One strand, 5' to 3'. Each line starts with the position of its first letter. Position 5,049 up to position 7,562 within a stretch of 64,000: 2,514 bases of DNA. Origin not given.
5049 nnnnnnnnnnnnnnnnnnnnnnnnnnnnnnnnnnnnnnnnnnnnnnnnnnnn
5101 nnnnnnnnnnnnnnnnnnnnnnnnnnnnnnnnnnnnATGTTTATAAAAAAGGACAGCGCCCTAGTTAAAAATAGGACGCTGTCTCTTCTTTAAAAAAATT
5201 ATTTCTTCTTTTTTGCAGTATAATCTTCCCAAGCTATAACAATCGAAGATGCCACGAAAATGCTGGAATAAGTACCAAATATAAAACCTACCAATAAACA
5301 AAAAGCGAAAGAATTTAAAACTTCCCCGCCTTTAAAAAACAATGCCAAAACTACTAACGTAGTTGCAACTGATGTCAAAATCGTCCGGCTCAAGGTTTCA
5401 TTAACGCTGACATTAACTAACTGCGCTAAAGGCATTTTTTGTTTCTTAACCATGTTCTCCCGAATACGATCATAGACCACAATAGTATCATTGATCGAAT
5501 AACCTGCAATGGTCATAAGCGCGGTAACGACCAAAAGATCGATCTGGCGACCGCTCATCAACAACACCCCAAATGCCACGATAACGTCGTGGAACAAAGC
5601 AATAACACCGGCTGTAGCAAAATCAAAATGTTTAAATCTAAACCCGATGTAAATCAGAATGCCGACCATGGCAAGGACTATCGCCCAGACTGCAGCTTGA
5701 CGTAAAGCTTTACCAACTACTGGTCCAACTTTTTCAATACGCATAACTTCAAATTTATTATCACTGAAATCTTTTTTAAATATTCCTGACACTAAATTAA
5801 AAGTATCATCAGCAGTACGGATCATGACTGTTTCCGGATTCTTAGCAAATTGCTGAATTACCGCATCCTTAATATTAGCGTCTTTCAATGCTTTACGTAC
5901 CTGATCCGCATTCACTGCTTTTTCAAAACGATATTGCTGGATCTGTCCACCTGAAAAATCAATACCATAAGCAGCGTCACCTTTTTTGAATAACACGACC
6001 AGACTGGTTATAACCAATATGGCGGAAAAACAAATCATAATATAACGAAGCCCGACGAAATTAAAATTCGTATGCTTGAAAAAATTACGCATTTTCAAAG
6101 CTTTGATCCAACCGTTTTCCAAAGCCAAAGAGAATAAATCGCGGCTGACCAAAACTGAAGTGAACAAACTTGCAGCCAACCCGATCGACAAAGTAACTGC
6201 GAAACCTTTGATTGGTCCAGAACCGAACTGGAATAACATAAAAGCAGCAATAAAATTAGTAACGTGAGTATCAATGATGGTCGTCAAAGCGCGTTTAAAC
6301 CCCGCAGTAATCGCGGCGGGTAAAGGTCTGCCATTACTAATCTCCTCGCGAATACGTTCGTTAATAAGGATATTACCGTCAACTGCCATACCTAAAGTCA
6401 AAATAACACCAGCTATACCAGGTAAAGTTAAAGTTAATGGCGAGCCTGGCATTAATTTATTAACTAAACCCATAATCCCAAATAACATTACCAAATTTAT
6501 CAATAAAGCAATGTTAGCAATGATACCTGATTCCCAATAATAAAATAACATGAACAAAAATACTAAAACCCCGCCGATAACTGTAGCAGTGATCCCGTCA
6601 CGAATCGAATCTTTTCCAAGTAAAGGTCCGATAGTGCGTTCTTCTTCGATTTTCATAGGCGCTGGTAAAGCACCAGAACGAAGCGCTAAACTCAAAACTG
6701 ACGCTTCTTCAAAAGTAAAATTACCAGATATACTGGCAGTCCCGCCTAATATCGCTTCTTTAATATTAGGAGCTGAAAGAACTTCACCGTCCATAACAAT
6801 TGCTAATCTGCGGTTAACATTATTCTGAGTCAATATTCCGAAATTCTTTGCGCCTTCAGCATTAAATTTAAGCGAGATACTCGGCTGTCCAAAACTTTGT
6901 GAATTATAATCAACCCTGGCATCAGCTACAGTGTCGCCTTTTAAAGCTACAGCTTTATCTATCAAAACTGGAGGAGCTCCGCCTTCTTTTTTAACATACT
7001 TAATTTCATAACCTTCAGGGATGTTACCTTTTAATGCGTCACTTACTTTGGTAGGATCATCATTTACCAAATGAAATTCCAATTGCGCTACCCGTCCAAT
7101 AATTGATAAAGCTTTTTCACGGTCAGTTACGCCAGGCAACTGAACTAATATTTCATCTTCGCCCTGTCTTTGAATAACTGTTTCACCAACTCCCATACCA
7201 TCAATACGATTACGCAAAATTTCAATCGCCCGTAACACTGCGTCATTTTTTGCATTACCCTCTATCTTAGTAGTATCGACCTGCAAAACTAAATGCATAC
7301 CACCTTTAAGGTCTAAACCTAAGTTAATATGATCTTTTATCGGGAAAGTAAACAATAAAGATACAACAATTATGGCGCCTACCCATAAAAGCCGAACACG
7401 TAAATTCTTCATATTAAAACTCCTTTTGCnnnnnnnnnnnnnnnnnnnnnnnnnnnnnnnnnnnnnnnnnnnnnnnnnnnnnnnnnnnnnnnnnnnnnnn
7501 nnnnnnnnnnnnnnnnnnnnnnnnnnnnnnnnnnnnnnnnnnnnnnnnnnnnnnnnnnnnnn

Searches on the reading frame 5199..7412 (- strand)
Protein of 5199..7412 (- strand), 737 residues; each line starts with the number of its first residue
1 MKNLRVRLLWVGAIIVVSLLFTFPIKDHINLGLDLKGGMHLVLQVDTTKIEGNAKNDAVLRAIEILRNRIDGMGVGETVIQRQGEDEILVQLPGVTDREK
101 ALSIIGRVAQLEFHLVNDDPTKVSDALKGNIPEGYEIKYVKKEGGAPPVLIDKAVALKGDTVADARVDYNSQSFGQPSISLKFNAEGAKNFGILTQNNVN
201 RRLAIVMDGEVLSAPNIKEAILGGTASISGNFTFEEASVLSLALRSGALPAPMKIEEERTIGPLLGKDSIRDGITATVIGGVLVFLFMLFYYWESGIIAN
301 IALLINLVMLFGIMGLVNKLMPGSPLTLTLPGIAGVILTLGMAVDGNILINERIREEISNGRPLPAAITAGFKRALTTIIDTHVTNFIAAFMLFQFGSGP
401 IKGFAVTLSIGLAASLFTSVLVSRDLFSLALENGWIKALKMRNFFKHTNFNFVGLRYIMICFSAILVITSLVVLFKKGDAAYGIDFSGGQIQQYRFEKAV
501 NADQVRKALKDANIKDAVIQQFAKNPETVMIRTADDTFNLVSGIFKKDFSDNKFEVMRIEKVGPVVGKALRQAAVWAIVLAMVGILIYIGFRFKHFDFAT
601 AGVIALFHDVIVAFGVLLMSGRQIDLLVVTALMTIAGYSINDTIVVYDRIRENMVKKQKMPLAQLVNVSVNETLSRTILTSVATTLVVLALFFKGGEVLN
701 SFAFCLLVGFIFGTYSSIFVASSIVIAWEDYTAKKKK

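Call 31: search_protein_families(library=pfam, proteins=[window:5199-7412:-], max_evalue=0.00001)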
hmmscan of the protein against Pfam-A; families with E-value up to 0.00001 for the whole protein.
window:5199-7412:- (737 aa): 6 families
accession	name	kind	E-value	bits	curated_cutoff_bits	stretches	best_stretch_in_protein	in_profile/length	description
PF02355.23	SecD_SecF_C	-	4.8e-82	274.4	20.5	2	551-729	10-187/189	Protein export membrane protein SecD/SecF, C-terminal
PF22599.2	SecDF_P1_head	-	5.2e-34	117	27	1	145-251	9-114/114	SecDF, P1 head subdomain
PF21760.3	SecD_1st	-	7.2e-25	86.7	27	1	61-118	3-60/60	Protein translocase subunit SecDF, P1 domain, N-terminal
PF07549.19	Sec_GG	-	3.5e-09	36.3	20.3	0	29-48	8-27/28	SecD/SecF GG Motif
PF03176.21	MMPL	-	6.6e-06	25.7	20.5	0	272-420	144-292/333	MMPL family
PF00873.25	ACR_tran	-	7.7e-06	24.3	28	0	267-453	327-510/1021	AcrB/AcrD/AcrF family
